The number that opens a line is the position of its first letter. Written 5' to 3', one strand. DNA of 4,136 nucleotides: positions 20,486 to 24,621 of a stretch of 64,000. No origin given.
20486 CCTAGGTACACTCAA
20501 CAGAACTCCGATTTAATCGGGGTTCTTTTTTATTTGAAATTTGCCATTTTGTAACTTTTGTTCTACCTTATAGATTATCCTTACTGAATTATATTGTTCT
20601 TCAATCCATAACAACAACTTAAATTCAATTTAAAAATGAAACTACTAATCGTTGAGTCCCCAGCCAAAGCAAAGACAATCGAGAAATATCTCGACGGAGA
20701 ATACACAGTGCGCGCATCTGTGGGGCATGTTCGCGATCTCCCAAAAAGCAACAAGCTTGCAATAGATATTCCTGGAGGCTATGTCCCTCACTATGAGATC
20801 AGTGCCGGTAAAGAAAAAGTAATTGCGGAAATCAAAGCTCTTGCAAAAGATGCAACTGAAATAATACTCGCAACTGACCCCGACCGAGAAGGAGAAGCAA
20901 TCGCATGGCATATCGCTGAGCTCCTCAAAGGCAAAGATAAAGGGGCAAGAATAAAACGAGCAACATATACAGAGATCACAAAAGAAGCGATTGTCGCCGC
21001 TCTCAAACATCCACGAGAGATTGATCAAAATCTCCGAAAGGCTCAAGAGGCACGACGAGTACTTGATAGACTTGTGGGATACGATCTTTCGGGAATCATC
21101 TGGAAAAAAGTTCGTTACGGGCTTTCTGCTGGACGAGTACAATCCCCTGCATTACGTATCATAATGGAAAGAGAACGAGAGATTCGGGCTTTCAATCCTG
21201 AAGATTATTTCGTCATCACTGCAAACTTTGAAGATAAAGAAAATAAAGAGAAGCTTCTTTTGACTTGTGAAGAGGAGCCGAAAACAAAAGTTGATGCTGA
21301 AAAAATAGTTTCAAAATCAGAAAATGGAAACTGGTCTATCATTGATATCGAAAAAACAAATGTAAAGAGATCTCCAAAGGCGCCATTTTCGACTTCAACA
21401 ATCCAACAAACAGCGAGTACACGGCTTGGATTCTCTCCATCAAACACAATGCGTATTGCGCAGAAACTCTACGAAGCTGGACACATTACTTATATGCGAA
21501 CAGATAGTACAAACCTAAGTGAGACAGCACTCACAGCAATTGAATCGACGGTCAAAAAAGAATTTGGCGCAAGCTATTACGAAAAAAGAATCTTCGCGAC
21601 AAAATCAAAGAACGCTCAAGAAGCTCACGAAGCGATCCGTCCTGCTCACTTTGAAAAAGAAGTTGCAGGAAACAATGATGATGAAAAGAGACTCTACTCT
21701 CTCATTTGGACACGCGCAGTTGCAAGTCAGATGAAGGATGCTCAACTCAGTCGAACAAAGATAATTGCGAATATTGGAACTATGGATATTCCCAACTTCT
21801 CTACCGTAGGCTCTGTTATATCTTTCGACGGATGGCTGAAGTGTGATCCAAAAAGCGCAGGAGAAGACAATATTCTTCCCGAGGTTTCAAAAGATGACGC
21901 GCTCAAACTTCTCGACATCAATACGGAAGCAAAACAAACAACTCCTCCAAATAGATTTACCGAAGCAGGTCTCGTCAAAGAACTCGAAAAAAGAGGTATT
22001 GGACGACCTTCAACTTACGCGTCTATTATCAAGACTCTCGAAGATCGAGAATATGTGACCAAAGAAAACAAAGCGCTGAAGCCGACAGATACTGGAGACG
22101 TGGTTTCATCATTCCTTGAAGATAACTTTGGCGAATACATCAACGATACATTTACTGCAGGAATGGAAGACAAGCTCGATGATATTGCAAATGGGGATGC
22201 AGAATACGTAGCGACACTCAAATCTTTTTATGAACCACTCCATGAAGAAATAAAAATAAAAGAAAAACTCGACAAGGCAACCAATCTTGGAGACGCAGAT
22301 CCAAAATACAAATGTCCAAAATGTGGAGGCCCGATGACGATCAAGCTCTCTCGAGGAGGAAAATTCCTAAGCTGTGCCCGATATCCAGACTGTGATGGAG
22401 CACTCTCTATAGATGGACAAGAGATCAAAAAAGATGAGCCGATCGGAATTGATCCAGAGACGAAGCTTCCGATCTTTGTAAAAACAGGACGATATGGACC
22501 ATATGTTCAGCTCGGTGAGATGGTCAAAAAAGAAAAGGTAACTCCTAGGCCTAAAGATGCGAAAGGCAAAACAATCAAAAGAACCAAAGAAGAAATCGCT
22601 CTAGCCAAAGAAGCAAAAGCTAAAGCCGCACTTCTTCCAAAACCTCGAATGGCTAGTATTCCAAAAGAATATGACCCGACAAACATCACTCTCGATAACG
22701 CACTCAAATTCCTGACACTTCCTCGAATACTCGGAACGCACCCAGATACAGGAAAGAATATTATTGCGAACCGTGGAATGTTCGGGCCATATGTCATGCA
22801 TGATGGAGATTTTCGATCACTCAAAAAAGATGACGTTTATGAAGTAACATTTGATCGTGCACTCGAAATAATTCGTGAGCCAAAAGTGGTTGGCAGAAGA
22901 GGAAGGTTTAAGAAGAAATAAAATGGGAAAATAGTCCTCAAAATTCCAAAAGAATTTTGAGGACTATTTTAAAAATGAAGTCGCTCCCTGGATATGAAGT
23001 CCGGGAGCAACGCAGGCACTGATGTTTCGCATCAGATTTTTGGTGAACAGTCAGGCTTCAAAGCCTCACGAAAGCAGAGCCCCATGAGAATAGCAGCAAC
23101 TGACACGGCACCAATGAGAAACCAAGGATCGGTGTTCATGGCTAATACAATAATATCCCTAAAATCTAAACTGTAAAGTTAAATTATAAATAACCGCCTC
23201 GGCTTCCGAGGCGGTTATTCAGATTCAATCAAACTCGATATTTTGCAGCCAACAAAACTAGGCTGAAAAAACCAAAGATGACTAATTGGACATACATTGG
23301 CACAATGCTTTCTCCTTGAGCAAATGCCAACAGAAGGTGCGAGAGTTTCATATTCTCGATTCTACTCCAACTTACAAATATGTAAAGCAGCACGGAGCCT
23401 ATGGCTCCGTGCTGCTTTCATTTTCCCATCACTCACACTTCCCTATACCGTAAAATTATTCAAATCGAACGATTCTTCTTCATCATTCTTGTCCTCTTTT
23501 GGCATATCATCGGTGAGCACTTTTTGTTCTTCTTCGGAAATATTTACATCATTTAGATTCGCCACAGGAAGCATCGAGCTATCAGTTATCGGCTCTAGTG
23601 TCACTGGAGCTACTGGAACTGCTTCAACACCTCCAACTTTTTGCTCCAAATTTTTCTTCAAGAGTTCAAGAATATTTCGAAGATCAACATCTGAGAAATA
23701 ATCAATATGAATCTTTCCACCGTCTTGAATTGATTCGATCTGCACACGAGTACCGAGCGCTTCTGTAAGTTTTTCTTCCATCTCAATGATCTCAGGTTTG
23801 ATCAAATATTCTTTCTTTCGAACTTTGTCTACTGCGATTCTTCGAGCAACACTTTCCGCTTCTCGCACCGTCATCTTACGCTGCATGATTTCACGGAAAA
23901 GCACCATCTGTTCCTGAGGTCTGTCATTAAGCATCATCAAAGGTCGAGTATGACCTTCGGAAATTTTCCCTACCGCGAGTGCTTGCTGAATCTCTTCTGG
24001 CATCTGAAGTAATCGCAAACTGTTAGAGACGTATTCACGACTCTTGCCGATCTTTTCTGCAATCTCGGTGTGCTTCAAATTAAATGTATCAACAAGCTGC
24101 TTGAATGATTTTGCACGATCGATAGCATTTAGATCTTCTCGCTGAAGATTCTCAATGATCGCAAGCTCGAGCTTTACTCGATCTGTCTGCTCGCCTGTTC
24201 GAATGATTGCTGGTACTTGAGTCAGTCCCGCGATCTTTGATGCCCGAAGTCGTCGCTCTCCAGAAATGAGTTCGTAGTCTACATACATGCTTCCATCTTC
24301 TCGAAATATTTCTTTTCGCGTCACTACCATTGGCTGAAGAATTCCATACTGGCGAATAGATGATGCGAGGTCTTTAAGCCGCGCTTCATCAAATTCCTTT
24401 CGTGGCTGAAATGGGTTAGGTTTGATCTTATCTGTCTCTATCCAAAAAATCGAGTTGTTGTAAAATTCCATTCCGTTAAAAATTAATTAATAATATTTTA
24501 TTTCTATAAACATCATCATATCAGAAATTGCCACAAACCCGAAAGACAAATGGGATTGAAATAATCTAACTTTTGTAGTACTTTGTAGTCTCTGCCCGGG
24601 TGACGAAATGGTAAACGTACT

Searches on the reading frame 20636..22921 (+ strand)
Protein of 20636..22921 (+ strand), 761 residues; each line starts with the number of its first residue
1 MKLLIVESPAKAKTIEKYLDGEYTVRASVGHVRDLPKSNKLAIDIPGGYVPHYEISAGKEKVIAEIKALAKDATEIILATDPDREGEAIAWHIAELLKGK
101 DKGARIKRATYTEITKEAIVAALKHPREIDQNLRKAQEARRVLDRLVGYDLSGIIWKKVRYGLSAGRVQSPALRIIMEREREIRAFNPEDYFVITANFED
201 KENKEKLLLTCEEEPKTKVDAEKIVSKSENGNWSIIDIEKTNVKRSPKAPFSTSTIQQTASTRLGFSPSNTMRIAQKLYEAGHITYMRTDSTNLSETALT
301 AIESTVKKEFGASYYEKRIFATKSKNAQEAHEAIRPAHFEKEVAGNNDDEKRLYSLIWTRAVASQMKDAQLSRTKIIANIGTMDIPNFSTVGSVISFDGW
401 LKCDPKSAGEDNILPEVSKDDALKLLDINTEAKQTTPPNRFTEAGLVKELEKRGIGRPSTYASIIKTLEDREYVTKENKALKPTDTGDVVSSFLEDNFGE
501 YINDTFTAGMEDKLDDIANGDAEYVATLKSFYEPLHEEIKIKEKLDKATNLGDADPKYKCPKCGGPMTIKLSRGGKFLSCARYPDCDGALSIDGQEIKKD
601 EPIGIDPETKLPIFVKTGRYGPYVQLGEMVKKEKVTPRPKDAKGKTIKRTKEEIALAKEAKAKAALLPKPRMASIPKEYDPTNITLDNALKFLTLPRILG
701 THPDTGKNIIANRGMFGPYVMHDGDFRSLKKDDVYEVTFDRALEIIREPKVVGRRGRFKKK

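Call 10: search_protein_families(library=pfam, proteins=[window:20636-22921:+], max_evalue=0.001)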
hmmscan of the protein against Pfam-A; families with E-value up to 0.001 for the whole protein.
window:20636-22921:+ (761 aa): 5 families
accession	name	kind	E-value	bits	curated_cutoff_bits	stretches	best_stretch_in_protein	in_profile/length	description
PF01131.25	Topoisom_bac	-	5e-122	408.3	35.1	1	129-526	2-408/411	DNA topoisomerase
PF13368.11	Toprim_C_rpt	-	4.7e-28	97.3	22.3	2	702-754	1-54/57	Topoisomerase C-terminal repeat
PF01751.28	Toprim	-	9e-24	83.9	23.1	1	3-109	2-91/96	Toprim domain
PF01396.24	Zn_ribbon_Top1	-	2e-12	47.1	32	1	559-592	3-36/39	Topoisomerase DNA binding C4 zinc finger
PF13662.12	Toprim_4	-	3.6e-05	24.3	25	1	66-108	44-83/85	Toprim domain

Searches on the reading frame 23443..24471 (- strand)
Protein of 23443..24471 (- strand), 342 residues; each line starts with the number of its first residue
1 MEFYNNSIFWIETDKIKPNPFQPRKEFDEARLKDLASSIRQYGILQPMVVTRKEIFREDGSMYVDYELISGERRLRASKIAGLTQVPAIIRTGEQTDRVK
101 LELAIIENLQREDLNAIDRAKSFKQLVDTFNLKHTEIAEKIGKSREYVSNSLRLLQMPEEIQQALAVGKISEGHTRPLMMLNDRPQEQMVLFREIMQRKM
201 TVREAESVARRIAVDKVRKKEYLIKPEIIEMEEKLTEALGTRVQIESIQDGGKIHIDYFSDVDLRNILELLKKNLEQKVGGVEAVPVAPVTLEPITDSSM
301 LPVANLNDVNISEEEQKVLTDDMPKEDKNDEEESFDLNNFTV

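Call 10: search_protein_families(library=pfam, proteins=[window:23443-24471:-], max_evalue=0.001)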
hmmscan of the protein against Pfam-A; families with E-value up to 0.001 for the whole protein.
window:23443-24471:- (342 aa): 4 families
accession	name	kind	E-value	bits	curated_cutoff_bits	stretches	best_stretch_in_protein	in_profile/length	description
PF17762.8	HTH_ParB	-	1.8e-31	108.7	22.6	1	112-212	1-100/102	ParB HTH domain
PF02195.25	ParB_N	-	7.8e-27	93.6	26.3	1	10-110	5-95/95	ParB N-terminal domain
PF23552.2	ParB_C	-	1.7e-07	31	23.8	1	225-271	2-49/50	ParB dimerisation domain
PF08535.16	KorB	-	1.2e-05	25.6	22.3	1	131-170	3-42/89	KorB domain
